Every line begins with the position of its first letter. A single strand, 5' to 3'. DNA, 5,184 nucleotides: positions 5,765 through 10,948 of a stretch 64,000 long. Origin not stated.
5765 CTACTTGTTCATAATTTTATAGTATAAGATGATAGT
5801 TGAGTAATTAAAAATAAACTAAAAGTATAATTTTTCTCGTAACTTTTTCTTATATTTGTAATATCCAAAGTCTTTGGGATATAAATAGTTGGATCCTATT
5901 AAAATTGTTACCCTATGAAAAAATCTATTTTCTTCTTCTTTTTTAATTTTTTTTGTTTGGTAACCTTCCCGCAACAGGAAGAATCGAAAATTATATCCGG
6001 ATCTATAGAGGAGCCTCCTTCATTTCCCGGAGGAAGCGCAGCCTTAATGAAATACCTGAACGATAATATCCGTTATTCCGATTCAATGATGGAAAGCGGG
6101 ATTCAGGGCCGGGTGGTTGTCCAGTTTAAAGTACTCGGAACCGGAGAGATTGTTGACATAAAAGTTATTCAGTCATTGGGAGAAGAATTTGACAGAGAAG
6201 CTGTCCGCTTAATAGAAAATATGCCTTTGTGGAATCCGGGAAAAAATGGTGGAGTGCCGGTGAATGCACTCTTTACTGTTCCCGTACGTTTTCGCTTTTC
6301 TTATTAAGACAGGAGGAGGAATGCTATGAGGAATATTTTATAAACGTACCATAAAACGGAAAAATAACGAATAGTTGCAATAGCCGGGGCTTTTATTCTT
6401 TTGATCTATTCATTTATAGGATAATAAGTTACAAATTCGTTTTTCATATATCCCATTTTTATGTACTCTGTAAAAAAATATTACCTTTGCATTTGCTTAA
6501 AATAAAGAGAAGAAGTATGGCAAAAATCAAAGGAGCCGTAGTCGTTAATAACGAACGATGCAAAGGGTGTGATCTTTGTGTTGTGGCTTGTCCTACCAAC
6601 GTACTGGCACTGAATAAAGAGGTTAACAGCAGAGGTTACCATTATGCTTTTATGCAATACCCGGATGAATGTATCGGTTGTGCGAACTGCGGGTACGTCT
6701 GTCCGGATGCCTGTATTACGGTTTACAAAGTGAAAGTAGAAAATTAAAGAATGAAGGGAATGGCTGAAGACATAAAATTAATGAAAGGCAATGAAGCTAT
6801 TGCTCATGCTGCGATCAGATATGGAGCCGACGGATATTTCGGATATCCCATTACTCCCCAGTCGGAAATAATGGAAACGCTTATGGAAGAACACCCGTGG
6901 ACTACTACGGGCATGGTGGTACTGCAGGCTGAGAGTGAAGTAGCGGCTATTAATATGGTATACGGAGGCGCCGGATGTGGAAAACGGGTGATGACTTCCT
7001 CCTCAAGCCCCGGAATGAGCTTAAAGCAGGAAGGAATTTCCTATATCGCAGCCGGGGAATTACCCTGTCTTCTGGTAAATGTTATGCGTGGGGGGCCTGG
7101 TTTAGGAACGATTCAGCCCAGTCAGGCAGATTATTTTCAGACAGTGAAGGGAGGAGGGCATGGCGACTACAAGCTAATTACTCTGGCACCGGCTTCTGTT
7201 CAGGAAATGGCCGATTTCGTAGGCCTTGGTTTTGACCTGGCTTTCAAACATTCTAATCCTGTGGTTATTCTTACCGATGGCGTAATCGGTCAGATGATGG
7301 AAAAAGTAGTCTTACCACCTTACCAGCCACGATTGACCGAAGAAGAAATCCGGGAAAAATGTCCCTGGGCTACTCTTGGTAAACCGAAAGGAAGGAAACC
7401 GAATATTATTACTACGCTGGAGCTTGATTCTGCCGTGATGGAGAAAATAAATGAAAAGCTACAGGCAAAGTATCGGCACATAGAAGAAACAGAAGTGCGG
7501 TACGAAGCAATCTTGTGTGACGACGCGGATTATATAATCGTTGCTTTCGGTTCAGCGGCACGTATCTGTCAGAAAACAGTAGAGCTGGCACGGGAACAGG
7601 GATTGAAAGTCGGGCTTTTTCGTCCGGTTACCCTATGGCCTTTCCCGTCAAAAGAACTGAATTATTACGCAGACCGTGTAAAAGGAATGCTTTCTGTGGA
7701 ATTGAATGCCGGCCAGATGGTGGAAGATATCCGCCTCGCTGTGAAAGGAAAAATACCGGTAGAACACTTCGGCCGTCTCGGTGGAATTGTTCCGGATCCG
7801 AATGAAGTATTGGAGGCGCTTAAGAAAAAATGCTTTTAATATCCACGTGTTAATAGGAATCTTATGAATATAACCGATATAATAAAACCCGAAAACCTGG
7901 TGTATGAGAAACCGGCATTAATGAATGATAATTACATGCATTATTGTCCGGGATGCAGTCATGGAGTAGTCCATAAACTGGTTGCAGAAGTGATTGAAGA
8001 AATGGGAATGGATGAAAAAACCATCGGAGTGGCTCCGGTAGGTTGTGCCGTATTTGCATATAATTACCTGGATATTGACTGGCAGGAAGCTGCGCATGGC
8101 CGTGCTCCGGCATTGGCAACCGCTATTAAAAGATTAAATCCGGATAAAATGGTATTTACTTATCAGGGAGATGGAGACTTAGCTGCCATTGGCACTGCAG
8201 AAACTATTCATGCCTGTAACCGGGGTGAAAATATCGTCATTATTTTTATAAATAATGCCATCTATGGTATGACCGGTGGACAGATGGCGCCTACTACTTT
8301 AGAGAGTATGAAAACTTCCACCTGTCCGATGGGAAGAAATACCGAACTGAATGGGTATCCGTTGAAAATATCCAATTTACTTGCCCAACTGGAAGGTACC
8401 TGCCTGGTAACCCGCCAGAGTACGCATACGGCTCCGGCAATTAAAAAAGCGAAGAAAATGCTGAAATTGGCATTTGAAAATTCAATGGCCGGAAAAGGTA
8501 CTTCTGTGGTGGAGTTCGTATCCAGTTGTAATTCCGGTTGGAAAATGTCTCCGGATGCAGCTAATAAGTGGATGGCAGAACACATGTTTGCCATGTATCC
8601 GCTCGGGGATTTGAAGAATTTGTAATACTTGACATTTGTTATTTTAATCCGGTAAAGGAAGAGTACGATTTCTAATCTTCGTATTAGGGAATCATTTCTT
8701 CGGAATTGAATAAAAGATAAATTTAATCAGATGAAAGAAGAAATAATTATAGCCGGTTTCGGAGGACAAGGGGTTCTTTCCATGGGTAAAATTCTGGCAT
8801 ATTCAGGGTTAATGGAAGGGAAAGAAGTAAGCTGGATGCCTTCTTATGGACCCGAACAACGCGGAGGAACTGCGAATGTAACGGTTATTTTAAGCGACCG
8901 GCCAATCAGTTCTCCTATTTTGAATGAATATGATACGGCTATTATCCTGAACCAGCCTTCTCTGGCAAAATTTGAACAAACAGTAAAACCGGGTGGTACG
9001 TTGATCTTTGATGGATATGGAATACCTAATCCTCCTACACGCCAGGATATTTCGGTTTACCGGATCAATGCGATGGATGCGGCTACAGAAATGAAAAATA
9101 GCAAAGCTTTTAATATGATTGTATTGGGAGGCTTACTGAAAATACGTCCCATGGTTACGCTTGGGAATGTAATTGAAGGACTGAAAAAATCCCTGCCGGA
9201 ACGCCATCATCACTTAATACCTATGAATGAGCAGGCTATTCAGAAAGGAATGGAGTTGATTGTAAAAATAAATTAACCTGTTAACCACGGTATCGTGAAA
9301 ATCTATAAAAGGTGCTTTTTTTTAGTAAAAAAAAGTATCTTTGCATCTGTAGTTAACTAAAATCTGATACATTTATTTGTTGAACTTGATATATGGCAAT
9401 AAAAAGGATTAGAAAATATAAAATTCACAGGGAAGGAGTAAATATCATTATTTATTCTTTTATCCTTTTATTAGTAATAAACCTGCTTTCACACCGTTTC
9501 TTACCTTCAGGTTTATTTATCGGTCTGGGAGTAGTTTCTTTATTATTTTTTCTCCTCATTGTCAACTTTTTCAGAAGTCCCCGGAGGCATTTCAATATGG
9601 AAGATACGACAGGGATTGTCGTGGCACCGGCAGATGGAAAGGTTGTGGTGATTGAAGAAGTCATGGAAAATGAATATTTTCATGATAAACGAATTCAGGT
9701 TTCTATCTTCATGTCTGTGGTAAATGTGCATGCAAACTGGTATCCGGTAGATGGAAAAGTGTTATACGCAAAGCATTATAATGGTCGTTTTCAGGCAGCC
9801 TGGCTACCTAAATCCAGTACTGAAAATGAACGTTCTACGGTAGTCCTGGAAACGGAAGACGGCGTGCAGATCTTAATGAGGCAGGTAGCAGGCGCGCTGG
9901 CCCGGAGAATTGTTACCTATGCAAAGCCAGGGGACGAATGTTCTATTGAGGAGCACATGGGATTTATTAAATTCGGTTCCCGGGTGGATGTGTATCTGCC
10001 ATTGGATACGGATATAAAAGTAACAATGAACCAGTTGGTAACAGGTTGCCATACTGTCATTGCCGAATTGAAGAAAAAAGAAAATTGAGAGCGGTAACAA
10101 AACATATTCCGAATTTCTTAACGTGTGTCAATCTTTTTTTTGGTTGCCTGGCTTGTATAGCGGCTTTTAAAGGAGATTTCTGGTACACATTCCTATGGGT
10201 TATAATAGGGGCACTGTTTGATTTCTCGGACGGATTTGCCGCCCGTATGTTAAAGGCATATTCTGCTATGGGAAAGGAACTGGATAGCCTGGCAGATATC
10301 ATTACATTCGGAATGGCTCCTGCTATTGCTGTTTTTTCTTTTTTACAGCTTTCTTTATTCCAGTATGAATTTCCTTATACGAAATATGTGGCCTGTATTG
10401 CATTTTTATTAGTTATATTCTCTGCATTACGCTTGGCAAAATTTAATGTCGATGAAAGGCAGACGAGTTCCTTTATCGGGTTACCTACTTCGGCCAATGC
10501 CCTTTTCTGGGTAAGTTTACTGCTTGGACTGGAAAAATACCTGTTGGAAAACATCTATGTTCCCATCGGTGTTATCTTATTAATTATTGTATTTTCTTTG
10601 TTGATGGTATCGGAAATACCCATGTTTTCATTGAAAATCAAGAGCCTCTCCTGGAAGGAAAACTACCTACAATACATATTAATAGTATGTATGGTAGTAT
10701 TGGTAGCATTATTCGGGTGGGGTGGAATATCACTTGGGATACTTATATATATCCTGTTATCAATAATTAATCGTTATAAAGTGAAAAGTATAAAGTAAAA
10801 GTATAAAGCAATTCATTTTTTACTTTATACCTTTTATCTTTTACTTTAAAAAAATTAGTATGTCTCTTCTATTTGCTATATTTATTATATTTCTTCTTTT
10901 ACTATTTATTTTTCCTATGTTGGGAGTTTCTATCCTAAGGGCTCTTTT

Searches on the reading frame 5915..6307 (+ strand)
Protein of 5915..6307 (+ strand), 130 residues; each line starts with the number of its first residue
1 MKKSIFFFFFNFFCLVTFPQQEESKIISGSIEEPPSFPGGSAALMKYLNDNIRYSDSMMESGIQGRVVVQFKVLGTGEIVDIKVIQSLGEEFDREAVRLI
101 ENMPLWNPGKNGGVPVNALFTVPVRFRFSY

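Call 38: search_protein_families(library=pfam, proteins=[window:5915-6307:+], max_evalue=0.001)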
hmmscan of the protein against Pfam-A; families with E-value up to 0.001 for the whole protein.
window:5915-6307:+ (130 aa): 1 family
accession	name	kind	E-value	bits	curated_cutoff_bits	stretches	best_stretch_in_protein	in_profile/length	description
PF03544.19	TonB_C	-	2.8e-17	63.4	24.6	1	51-127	2-78/79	Gram-negative bacterial TonB protein C-terminal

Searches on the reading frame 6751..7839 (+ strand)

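Call 38: search_protein_families(library=pfam, proteins=[window:6751-7839:+], max_evalue=0.001)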
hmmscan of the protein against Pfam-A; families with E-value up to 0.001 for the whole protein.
window:6751-7839:+ (362 aa): 2 families
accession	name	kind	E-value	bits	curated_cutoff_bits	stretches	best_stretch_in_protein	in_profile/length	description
PF01855.24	POR_N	-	9.9e-45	153.5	27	1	19-242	1-220/231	Pyruvate flavodoxin/ferredoxin oxidoreductase, thiamine diP-bdg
PF17147.9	PFOR_II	-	7.8e-25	87.6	27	1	259-353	1-102/102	Pyruvate:ferredoxin oxidoreductase core domain II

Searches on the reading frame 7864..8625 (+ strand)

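Call 38: search_protein_families(library=pfam, proteins=[window:7864-8625:+], max_evalue=0.001)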
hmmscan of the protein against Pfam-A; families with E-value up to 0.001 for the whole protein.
window:7864-8625:+ (253 aa): 1 family
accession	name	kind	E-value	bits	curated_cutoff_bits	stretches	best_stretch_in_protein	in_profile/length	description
PF02775.26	TPP_enzyme_C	-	5.4e-20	72.2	21.9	1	67-198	20-142/151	Thiamine pyrophosphate enzyme, C-terminal TPP binding domain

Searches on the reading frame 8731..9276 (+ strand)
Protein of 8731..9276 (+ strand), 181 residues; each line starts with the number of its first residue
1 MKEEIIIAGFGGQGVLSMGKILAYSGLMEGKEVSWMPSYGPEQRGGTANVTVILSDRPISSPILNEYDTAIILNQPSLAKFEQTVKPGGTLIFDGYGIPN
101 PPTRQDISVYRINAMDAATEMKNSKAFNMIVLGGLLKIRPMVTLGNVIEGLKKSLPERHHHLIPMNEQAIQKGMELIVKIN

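Call 38: search_protein_families(library=pfam, proteins=[window:8731-9276:+], max_evalue=0.001)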
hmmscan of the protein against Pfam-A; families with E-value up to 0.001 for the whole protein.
window:8731-9276:+ (181 aa): 1 family
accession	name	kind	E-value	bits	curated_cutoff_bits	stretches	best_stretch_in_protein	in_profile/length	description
PF01558.24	POR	-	1.4e-36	126.7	27.4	1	11-175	1-173/173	Pyruvate ferredoxin/flavodoxin oxidoreductase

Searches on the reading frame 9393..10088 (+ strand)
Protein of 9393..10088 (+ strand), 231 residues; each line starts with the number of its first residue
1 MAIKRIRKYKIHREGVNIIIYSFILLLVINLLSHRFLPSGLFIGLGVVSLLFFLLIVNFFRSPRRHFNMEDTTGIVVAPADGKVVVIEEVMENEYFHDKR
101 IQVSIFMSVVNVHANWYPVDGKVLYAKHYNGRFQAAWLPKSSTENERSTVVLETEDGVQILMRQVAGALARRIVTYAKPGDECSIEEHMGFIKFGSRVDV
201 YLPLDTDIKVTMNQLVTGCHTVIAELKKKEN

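Call 38: search_protein_families(library=pfam, proteins=[window:9393-10088:+], max_evalue=0.001)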
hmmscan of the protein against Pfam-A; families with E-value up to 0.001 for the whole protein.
window:9393-10088:+ (231 aa): 1 family
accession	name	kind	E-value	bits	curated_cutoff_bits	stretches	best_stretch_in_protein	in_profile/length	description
PF02666.20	PS_Dcarbxylase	-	1.3e-39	136.3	22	1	53-223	2-197/198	Phosphatidylserine decarboxylase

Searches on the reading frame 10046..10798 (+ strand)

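Call 39: search_protein_families(library=pfam, proteins=[window:10046-10798:+], max_evalue=0.001)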
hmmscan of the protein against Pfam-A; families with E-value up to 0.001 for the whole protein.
window:10046-10798:+ (250 aa): 1 family
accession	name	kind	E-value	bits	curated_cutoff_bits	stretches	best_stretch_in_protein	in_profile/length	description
PF01066.26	CDP-OH_P_transf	-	5.1e-19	69.6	22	1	20-180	2-151/152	CDP-alcohol phosphatidyltransferase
